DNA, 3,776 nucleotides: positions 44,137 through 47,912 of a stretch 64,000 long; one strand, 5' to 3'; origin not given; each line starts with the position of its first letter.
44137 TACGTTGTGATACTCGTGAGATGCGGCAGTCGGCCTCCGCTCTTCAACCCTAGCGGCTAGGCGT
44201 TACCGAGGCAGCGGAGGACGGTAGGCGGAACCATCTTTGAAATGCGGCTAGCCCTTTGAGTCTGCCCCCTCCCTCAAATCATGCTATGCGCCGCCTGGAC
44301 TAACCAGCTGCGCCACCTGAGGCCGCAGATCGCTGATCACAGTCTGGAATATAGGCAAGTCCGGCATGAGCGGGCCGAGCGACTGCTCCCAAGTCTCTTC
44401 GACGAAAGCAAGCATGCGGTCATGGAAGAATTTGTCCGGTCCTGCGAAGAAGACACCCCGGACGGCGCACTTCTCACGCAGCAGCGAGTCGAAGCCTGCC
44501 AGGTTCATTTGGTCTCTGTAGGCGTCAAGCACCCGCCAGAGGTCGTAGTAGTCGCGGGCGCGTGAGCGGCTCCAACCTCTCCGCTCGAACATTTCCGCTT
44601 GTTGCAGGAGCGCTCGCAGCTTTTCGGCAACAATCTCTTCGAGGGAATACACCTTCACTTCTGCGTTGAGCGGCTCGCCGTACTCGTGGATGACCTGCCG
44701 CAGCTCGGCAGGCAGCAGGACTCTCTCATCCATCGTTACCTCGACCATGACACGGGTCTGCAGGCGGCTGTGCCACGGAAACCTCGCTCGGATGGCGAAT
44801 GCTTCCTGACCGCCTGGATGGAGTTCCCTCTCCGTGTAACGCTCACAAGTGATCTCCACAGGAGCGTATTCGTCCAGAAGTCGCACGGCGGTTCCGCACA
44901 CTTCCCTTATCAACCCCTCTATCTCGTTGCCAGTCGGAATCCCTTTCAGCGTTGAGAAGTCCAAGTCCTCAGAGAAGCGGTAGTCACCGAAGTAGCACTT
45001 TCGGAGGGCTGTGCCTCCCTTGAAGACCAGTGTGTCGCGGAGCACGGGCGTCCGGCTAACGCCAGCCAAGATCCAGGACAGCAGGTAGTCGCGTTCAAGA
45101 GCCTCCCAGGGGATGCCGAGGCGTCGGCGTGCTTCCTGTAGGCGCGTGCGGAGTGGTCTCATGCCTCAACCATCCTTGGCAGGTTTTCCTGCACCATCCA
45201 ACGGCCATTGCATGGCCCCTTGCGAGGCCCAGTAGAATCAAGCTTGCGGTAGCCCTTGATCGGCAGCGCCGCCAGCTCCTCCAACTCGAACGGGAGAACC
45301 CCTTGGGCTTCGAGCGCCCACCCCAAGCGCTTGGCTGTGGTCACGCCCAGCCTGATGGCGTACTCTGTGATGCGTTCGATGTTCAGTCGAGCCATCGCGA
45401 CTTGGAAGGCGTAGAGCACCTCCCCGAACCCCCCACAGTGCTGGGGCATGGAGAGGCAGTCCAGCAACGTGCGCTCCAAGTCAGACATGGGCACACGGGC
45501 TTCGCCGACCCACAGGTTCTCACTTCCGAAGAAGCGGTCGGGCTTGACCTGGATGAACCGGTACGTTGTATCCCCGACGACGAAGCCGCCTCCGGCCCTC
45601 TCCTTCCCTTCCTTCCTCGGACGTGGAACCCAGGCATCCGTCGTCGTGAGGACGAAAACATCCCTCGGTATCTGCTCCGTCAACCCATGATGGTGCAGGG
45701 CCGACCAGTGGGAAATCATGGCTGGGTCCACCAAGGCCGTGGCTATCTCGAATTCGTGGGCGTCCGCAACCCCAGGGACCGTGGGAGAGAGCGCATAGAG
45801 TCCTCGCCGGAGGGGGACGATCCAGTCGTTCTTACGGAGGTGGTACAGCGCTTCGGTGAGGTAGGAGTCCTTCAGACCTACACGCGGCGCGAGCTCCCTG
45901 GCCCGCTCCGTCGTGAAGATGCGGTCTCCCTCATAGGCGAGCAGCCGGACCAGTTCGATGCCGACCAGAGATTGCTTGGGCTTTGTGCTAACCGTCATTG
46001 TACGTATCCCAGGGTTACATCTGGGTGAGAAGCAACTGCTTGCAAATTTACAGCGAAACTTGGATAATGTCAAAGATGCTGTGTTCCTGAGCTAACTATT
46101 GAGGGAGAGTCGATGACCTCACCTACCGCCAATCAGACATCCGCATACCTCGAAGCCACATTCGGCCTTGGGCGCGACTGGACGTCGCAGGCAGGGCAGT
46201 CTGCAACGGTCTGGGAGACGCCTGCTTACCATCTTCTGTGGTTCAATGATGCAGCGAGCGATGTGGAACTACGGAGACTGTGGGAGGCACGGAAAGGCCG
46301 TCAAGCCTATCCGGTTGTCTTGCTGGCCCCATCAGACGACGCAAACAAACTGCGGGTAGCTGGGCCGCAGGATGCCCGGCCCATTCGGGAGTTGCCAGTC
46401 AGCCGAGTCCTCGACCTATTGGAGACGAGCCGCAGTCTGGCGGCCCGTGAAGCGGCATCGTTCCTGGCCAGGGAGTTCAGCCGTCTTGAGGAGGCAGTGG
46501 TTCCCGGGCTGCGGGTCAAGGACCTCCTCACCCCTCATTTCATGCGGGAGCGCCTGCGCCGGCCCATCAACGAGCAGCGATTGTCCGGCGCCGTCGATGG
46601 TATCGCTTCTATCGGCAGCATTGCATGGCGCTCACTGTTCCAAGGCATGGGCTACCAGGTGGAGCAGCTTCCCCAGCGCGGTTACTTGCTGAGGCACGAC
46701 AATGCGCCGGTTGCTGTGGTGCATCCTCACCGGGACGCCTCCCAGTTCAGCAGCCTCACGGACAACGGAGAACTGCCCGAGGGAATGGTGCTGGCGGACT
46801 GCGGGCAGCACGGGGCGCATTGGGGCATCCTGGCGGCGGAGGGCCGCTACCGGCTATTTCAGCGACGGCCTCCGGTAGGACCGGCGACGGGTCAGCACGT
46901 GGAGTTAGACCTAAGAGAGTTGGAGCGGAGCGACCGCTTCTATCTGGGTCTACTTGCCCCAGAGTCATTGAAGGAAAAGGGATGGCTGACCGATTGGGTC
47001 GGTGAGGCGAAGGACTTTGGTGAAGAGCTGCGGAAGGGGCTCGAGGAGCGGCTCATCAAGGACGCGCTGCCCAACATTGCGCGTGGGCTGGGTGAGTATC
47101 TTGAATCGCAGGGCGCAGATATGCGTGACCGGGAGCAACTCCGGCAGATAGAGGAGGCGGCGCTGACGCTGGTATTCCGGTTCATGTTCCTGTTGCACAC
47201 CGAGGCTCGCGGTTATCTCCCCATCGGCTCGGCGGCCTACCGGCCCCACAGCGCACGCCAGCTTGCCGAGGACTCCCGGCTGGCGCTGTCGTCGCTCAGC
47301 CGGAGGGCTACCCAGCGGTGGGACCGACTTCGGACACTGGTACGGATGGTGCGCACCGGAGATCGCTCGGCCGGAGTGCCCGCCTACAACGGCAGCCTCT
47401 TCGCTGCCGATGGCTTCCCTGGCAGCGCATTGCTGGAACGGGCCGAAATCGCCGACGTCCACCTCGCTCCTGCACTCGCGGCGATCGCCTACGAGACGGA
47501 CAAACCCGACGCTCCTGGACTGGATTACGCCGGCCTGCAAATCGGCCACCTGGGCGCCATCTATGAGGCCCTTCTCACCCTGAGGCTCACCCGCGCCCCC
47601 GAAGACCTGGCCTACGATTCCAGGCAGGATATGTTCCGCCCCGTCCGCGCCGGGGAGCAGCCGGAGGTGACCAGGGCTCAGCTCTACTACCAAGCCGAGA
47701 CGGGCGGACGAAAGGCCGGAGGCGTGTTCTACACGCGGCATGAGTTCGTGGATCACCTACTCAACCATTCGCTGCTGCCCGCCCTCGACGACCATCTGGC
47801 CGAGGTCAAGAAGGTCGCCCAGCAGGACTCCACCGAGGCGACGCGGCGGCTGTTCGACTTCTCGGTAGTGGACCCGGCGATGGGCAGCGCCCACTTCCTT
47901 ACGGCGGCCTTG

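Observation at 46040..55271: Four-gene co-directional cluster: a 1341-aa N6-adenine methyltransferase, an unknown 246-aa protein, a PLD-SNF2 nuclease-helicase and an unknown HExxH protein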

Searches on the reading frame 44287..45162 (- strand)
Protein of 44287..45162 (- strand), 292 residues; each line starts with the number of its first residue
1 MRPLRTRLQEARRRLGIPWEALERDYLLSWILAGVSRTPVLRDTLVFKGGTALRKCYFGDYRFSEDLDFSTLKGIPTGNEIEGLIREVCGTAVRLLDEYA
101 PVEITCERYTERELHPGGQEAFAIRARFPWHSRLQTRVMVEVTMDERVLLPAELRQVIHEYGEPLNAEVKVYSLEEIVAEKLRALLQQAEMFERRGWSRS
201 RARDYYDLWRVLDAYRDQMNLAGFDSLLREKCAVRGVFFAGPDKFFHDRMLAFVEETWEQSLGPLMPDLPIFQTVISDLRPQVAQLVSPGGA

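Call 7: search_protein_families(library=pfam, proteins=[window:44287-45162:-], max_evalue=0.01)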
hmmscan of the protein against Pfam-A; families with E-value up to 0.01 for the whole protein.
window:44287-45162:- (292 aa): 2 families
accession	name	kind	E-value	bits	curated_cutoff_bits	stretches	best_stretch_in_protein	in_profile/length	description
PF08843.17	AbiEii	-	1.8e-40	139.8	22.5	1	36-275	6-235/238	Nucleotidyl transferase AbiEii toxin, Type IV TA system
PF25800.1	FimV_N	-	0.0012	19.3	27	1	160-202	11-53/108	FimV N-terminal domain Ig-like domain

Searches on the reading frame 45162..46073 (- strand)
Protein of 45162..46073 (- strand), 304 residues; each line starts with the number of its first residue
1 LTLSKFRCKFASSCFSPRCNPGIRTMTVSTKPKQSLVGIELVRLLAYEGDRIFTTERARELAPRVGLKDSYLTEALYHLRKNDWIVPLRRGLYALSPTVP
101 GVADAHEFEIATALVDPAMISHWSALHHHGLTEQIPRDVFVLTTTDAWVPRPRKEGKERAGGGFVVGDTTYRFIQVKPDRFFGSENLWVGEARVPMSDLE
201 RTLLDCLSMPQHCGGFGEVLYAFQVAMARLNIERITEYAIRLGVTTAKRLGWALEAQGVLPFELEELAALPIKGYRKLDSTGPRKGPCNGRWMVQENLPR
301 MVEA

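Call 7: search_protein_families(library=pfam, proteins=[window:45162-46073:-], max_evalue=0.01)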
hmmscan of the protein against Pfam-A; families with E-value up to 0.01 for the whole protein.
window:45162-46073:- (304 aa): 2 families
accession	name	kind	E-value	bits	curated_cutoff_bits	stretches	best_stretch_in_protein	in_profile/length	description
PF09407.15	AbiEi_1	-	9.2e-06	26.4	22.2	1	123-255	23-141/142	AbiEi antitoxin C-terminal domain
PF13338.12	AbiEi_4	-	0.00043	20.8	25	1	58-95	16-48/49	Transcriptional regulator, AbiEi antitoxin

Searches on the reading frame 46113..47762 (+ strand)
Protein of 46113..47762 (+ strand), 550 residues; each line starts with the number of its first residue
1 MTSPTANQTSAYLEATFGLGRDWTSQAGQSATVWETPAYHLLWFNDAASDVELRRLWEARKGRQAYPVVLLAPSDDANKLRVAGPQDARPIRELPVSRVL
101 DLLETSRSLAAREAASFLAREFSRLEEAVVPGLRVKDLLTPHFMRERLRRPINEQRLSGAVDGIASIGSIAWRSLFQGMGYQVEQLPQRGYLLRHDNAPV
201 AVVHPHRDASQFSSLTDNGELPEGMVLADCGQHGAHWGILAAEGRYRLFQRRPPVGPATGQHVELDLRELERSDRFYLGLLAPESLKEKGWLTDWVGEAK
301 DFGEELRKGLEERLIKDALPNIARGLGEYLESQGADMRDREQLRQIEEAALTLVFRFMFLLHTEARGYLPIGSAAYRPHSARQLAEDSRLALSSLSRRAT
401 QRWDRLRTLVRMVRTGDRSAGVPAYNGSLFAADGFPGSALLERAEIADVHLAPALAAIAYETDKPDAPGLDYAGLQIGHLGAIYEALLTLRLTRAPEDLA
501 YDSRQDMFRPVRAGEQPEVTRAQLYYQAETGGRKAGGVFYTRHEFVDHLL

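Call 68: search_protein_families(library=phrogs, proteins=[window:46113-47762:+], max_evalue=1)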
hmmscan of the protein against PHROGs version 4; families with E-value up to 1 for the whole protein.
window:46113-47762:+ (550 aa): 1 family
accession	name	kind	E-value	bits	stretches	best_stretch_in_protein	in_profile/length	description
phrog_25988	-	unknown function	2.4e-12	46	1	334-498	261-438/1429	-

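Call 69: search_protein_families(library=pfam, proteins=[window:46113-47762:+], max_evalue=10)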
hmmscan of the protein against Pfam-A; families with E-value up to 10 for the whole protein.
window:46113-47762:+ (550 aa): 0 families
